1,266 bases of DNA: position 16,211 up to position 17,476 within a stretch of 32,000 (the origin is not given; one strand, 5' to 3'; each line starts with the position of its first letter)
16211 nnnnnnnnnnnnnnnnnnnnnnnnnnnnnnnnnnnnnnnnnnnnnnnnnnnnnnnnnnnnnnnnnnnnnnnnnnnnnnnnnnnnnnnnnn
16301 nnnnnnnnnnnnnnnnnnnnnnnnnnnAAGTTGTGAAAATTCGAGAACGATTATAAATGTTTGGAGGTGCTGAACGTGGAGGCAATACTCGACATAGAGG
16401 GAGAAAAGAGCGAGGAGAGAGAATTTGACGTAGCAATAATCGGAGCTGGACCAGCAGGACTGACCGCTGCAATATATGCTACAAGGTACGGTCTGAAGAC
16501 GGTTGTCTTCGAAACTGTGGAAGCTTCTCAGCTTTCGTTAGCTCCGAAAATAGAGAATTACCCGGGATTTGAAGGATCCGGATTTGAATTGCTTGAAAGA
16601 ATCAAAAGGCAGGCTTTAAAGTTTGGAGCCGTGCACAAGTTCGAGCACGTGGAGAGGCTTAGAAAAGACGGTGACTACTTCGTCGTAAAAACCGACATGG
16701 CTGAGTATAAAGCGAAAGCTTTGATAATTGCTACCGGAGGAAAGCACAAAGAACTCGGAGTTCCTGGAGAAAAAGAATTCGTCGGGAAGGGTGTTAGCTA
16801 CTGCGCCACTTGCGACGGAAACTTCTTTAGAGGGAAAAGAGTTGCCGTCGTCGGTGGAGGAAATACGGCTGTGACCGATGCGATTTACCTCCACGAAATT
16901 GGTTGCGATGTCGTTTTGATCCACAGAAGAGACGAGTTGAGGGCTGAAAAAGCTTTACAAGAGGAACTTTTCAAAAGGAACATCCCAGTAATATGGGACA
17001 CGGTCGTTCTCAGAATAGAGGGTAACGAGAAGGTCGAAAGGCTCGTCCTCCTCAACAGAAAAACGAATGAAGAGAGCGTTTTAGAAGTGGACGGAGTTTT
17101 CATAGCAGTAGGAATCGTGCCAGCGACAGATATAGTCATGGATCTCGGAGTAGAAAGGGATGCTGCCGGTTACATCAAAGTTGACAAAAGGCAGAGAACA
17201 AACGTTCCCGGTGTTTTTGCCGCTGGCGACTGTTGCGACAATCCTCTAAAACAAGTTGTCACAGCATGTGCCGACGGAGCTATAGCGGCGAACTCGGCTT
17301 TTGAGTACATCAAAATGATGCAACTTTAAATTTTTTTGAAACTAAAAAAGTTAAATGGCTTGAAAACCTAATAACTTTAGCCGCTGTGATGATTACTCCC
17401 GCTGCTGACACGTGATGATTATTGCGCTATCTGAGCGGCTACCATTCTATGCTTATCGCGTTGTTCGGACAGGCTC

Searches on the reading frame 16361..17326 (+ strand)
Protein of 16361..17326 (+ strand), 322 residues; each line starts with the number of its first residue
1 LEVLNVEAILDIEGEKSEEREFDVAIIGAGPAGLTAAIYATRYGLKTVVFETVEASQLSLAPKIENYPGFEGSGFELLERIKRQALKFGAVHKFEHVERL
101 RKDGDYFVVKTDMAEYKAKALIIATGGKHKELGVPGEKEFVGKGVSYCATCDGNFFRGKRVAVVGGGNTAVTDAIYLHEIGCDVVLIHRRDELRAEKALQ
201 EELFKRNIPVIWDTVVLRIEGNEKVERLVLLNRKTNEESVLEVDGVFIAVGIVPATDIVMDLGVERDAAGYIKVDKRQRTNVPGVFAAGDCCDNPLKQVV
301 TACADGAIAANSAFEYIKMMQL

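Call 29: search_protein_families(library=pfam, proteins=[window:16361-17326:+])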
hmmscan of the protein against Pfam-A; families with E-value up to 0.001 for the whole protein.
window:16361-17326:+ (322 aa): 16 families
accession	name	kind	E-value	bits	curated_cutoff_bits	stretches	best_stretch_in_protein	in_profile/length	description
PF07992.20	Pyr_redox_2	-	5.5e-61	207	26.1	1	22-306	1-291/291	Pyridine nucleotide-disulphide oxidoreductase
PF13738.12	Pyr_redox_3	-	1.8e-31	110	30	2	91-289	98-305/305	Pyridine nucleotide-disulphide oxidoreductase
PF00070.33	Pyr_redox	-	1e-20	74.4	22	1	160-230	1-79/82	Pyridine nucleotide-disulphide oxidoreductase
PF00890.30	FAD_binding_2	-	2.6e-11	43.8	20.4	1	23-56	1-34/414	FAD binding domain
PF03486.20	HI0933_like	-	2.9e-11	43.7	50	1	23-54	2-33/244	HI0933-like protein Rossmann domain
PF01266.30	DAO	-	2.3e-09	37.7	27.9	1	23-52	1-30/353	FAD dependent oxidoreductase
PF12831.13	FAD_oxidored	-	6.7e-09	36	27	1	23-52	1-30/416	FAD dependent oxidoreductase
PF01494.25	FAD_binding_3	-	1.4e-08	34.8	22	1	22-54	2-34/349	FAD binding domain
PF01134.28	GIDA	-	2.6e-08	33.8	22.1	1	23-52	1-29/391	Glucose inhibited division protein A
PF13450.12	NAD_binding_8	-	6.8e-08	33.1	21.9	1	26-52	1-27/68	NAD(P)-binding Rossmann-like domain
PF01946.23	Thi4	-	1.8e-07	31.1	26.2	1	21-52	17-49/235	Thi4 family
PF01262.27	AlaDh_PNT_C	-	6.2e-05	23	23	0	23-56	30-63/214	Alanine dehydrogenase/PNT, C-terminal domain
PF13434.12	Lys_Orn_oxgnase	-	9.4e-05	22.1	21.3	0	93-193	117-225/339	L-lysine 6-monooxygenase/L-ornithine 5-monooxygenase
PF13478.12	XdhC_C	-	0.00033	21.6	29.7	0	24-136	1-76/125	XdhC Rossmann domain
PF13241.12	NAD_binding_7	-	0.00071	20.6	22.1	0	156-202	5-53/104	Putative NAD(P)-binding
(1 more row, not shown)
